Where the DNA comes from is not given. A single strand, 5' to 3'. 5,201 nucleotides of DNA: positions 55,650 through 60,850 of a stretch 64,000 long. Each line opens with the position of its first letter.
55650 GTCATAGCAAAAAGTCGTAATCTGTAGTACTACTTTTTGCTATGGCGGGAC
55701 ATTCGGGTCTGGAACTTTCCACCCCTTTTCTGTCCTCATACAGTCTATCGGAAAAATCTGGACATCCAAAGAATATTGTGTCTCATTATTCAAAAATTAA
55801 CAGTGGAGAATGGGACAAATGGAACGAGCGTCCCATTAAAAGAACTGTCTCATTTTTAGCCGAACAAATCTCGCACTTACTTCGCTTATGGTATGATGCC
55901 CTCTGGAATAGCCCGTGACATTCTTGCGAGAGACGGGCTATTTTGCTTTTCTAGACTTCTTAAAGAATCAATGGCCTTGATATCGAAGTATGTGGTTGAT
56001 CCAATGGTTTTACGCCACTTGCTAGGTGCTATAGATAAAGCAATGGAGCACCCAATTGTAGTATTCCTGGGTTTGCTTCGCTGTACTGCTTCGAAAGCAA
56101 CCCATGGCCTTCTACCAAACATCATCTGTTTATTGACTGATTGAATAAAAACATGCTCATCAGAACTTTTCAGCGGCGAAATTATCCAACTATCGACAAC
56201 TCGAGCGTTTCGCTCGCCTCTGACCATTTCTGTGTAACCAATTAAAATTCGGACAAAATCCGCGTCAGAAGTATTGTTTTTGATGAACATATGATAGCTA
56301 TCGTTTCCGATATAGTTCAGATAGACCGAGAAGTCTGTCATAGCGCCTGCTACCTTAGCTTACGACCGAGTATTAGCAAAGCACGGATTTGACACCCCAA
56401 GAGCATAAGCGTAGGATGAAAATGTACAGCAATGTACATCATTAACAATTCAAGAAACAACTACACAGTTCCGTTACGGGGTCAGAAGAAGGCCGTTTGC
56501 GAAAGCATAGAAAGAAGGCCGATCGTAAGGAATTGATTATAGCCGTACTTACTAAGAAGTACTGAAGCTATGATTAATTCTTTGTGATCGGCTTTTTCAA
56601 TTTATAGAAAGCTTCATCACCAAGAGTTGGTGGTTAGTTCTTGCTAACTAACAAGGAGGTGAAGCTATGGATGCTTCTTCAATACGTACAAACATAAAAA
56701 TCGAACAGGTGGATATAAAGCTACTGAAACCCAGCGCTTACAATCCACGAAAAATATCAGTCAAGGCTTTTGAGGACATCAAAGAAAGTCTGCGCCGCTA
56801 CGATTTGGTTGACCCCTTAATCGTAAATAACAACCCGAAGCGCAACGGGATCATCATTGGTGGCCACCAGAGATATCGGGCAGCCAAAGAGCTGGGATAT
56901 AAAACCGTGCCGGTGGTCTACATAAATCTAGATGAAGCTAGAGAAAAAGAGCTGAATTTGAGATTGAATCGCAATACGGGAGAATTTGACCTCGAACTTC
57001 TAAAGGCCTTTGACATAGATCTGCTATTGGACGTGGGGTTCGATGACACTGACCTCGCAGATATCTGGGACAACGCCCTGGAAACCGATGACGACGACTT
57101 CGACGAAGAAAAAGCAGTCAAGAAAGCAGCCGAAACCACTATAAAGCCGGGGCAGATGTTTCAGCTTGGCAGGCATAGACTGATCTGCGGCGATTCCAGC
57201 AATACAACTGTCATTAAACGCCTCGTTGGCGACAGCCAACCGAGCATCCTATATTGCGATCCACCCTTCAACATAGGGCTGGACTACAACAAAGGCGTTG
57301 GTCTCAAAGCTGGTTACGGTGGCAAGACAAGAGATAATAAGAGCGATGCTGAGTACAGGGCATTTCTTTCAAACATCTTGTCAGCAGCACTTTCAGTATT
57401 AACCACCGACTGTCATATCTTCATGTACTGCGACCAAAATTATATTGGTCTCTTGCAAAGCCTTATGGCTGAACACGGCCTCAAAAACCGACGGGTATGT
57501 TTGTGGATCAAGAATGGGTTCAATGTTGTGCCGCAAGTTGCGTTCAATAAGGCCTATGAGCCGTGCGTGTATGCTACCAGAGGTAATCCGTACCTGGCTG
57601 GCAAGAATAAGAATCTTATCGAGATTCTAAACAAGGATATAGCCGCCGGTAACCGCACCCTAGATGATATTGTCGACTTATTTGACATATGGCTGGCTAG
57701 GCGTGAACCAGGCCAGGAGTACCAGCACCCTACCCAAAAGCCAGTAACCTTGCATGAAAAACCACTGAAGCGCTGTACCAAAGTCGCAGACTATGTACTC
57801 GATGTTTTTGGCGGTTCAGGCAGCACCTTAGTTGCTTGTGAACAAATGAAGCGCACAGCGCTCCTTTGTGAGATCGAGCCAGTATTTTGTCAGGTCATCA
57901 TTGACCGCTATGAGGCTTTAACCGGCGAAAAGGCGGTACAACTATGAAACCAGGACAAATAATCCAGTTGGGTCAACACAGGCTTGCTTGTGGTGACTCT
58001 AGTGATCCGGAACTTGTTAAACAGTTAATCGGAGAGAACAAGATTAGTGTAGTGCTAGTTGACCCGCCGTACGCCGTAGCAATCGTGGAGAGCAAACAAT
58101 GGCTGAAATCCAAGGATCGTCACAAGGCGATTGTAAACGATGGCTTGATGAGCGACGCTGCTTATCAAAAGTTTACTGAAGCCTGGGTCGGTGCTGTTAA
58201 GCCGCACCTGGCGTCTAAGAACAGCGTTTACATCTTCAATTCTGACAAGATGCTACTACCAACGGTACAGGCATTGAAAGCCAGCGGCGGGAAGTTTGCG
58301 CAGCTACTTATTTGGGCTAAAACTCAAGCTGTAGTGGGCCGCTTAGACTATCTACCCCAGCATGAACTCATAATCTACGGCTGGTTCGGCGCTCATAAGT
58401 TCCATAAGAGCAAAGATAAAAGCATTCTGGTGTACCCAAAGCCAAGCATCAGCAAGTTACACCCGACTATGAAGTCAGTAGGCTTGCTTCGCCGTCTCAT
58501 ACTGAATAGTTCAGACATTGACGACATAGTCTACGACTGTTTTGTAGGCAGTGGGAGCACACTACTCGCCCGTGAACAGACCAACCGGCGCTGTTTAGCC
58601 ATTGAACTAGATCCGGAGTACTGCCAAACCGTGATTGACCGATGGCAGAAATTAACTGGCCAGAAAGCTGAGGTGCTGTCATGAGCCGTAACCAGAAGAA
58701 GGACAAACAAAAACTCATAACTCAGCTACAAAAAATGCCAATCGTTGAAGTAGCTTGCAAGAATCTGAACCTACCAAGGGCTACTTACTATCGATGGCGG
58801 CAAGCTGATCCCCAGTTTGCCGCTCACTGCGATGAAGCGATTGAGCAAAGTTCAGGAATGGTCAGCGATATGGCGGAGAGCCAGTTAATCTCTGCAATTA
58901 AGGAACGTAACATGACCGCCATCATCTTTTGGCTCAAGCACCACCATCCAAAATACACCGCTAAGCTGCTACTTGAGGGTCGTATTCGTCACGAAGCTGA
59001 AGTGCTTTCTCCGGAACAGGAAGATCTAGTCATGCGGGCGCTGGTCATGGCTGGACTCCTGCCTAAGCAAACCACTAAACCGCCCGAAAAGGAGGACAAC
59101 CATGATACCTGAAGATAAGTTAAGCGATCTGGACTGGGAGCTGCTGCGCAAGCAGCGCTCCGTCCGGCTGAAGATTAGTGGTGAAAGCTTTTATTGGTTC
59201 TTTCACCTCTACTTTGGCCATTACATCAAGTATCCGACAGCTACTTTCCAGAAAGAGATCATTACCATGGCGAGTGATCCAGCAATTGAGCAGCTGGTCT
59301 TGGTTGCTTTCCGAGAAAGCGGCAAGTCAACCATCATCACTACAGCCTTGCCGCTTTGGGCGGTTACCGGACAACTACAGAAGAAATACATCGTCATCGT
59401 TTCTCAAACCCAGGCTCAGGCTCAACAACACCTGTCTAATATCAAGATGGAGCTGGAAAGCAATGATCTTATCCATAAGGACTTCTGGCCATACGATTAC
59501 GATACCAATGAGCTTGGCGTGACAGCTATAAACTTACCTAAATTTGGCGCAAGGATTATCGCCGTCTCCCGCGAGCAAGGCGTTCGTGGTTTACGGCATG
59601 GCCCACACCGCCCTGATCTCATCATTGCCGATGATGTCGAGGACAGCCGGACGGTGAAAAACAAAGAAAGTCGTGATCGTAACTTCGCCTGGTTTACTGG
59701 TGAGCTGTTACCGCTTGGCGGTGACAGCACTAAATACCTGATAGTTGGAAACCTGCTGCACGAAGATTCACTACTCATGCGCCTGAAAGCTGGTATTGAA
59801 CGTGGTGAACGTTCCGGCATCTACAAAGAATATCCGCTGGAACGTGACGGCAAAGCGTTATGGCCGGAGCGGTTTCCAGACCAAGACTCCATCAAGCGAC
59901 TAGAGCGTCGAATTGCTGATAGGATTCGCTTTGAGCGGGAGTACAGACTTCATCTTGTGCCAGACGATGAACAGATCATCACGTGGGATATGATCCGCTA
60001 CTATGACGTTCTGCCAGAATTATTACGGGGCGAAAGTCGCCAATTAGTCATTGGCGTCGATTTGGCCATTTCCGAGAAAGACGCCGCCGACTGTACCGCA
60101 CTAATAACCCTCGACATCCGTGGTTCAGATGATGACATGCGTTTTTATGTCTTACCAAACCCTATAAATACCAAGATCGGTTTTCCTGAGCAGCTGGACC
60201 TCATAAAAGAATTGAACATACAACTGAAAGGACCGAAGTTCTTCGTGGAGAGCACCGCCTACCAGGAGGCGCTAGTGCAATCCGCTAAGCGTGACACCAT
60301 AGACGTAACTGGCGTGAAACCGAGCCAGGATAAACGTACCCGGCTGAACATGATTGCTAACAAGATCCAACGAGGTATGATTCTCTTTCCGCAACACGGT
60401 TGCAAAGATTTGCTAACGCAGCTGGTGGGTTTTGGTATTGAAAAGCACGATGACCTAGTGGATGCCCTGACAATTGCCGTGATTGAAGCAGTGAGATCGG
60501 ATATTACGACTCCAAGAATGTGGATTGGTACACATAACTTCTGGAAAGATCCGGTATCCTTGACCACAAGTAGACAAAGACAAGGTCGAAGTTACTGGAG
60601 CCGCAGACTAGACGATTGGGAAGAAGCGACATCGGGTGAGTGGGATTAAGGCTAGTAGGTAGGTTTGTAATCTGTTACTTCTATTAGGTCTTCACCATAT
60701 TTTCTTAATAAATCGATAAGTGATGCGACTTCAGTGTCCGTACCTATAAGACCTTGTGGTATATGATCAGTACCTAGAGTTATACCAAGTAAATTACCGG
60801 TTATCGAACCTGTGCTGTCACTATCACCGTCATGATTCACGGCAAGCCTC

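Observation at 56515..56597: Strand-specific, G.U-rich 35-bp RNA hairpin upstream of the ParB-methylase gene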

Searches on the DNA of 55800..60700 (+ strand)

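Call 10: search_dna_similar(query=window:55800-60700:+, collection=phages, mode=distant)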
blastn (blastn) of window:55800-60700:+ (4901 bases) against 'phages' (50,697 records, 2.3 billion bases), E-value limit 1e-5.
No match.

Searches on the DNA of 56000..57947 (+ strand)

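Call 6: search_rna_families(source=window, start=56000, end=57000, threshold=evalue, max_evalue=10)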
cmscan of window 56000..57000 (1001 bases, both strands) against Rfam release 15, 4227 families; matches with E-value up to 10: 6.
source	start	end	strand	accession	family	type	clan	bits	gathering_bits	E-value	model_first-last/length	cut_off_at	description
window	56513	56596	+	RF03598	MIR6024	Gene; miRNA;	-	19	72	0.71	1-99/99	no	MIR6024 microRNA precursor family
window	56614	56664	+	RF03474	mir-4766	Gene; miRNA;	-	18.8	72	1.2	1-56/56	no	mir-4766 microRNA precursor family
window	56577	56625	-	RF03566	mir-4875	Gene; miRNA;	-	16.4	90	4.7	1-73/73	no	mir-4875 microRNA precursor family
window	56049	56086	-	RF00173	Hairpin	Gene; ribozyme;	-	16.3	65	3.2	1-52/52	no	Hairpin ribozyme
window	56558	56693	+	RF03546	Flavivirus-5UTR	Cis-reg;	CL00129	14.9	80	3.5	1-156/156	no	Flavivirus 5' UTR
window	56153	56197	-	RF01122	sR39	Gene; snRNA; snoRNA; CD-box;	-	11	50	7.2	1-56/56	no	Small nucleolar RNA sR39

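Call 9: search_dna_similar(query=window:56343-56700:+, collection=phages, mode=distant, max_evalue=0.01)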
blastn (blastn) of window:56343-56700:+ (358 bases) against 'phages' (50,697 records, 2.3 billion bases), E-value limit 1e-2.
No match.

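Call 54: search_rna_families(sources=[L157, L161, L167, L102, L169, L175, L176, L168], threshold=gathering)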
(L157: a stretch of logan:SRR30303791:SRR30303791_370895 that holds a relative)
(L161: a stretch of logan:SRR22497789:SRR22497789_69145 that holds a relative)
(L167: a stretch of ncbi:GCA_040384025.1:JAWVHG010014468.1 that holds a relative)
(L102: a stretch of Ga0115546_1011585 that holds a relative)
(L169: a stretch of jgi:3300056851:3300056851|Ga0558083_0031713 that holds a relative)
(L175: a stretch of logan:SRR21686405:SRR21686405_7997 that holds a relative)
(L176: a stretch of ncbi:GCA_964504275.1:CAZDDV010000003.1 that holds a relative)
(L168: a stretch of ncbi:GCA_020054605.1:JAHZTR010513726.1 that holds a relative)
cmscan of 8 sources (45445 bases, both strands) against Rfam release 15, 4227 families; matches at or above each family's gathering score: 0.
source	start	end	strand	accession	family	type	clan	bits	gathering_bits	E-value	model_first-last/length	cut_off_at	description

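Call 55: search_rna_families(source=L157, start=2680, end=3010, threshold=evalue, max_evalue=5)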
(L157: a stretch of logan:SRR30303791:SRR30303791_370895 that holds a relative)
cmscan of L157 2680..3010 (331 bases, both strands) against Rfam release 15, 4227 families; matches with E-value up to 5: 0.
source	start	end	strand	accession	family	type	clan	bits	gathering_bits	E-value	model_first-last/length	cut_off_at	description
